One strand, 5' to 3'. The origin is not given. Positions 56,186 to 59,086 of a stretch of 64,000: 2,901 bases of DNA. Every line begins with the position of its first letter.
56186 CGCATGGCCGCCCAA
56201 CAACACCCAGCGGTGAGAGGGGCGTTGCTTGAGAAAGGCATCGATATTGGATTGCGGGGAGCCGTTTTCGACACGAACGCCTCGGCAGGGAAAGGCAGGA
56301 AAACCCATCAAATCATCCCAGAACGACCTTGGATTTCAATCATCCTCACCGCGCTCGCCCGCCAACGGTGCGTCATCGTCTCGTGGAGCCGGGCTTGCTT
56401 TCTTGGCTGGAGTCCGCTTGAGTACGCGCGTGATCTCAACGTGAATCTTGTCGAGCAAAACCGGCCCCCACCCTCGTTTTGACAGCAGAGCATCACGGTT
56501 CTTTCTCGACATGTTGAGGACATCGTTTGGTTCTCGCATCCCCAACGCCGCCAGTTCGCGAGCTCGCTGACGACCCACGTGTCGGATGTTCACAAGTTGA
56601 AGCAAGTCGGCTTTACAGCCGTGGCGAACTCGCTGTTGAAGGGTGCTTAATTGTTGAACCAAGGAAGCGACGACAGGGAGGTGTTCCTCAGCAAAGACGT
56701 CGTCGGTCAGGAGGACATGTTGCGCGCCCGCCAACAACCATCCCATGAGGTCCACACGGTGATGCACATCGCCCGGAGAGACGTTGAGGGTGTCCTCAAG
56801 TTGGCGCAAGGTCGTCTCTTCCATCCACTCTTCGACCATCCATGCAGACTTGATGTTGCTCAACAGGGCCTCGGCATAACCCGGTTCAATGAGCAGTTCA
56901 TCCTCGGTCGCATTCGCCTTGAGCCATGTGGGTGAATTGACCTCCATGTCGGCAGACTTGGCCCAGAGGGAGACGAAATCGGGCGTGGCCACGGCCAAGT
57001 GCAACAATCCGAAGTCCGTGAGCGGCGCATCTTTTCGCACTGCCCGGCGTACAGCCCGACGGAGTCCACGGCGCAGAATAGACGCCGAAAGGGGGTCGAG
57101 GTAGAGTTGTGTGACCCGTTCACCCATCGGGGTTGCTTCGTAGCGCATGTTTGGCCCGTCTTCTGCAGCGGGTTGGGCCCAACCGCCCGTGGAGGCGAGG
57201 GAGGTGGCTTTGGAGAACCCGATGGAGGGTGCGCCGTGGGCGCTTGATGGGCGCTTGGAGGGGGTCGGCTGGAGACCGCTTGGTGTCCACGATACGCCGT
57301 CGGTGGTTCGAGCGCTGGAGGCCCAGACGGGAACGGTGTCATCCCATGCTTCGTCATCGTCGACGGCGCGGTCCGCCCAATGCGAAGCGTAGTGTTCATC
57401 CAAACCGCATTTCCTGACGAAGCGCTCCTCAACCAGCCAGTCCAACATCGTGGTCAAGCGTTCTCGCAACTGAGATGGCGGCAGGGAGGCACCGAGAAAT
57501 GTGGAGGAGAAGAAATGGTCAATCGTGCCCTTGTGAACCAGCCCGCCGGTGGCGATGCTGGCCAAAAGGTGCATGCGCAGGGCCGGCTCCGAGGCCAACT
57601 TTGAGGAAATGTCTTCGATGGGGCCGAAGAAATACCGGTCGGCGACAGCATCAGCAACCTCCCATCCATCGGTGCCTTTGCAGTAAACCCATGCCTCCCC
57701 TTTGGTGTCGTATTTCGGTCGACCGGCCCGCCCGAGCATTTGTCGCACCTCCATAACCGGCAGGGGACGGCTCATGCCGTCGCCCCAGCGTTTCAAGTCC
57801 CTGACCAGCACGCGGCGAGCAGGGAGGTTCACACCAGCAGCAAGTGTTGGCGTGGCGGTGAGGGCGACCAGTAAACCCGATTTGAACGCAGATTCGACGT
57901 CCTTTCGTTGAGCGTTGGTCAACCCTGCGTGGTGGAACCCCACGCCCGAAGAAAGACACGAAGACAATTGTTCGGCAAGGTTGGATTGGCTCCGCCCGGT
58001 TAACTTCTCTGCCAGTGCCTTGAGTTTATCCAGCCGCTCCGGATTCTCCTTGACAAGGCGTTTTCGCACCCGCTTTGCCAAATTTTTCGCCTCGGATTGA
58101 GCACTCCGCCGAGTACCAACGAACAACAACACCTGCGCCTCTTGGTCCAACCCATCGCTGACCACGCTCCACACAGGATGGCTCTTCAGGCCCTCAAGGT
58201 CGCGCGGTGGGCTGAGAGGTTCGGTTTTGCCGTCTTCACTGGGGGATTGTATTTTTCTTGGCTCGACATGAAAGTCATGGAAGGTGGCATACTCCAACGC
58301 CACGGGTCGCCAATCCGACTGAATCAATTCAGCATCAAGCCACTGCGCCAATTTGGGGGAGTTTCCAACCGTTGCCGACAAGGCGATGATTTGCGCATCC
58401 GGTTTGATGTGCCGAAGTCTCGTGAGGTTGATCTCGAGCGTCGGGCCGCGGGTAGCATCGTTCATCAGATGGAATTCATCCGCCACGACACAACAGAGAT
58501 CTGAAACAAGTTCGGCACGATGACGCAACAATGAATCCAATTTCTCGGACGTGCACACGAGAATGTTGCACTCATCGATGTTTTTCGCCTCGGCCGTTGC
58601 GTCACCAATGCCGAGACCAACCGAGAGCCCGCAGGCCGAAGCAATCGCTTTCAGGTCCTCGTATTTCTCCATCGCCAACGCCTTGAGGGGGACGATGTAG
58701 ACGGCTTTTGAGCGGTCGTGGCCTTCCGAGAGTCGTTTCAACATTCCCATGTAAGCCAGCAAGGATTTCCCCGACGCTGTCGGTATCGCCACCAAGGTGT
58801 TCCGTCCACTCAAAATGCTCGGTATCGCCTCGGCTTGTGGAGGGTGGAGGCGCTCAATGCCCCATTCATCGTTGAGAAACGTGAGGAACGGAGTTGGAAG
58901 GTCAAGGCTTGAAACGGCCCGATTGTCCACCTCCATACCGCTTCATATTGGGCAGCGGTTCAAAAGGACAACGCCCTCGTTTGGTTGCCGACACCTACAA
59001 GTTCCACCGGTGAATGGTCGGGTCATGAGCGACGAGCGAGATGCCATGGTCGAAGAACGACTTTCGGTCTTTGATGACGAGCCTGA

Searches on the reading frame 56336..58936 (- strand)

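Call 57: search_protein_families(library=pfam, proteins=[window:56336-58936:-], max_evalue=0.00001)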
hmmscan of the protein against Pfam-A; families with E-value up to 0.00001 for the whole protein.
window:56336-58936:- (866 aa): 5 families
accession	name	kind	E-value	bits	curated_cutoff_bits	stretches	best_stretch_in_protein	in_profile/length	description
PF00270.35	DEAD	-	2.1e-35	122.3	26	1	32-193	2-163/167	DEAD/DEAH box helicase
PF21280.2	Helicase_dom4_arc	-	2.8e-15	56.7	27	1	642-773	1-125/125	Archaeal helicase, domain 4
PF04851.21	ResIII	-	2.7e-12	47.3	22.5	1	30-190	4-162/164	Type III restriction enzyme, res subunit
PF00271.37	Helicase_C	-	4.3e-07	30.6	23.5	1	322-407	32-109/110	Helicase conserved C-terminal domain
PF22527.2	DEXQc_Suv3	-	2.6e-06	27.5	27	1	52-166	21-113/154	DEXQ-box helicase domain of Suv3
